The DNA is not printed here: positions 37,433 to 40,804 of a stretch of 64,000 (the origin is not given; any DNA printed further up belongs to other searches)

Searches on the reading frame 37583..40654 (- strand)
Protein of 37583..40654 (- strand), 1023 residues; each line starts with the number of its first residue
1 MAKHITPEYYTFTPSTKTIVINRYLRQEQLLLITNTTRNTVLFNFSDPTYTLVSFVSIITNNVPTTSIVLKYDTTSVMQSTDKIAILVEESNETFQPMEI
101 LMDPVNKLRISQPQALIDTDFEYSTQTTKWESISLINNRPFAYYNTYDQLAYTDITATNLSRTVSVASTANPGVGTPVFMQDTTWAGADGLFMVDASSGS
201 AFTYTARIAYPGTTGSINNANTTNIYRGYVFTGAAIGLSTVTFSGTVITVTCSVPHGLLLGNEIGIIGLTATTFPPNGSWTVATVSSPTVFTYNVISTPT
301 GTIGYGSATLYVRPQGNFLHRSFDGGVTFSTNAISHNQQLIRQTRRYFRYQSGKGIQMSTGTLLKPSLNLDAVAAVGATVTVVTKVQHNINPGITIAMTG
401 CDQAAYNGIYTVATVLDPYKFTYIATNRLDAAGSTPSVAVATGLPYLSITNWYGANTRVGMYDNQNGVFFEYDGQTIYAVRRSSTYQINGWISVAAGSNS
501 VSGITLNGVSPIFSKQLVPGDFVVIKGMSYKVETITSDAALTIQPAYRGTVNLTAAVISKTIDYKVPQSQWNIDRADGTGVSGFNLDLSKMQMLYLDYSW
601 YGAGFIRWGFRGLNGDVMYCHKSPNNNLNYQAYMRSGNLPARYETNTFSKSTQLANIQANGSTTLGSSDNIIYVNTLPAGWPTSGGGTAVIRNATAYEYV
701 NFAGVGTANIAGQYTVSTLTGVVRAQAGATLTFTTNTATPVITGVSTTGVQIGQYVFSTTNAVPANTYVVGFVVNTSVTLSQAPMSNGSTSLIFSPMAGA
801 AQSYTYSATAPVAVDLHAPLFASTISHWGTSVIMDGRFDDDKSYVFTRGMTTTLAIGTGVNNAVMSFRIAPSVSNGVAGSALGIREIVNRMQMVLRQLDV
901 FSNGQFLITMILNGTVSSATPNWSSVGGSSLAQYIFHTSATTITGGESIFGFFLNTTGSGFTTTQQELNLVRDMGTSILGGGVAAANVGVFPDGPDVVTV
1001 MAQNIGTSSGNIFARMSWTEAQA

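Call 39: search_protein_families(library=phrogs, proteins=[window:37583-40654:-], max_evalue=0.00001)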
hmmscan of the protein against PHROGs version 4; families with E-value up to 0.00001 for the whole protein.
window:37583-40654:- (1023 aa): 2 families
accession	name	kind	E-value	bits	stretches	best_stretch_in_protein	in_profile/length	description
phrog_5838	-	head and packaging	1.2e-297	991.3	2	2-704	2-705/1106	virion structural protein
phrog_1645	-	head and packaging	4.6e-39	135.5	1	564-658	179-272/440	virion structural protein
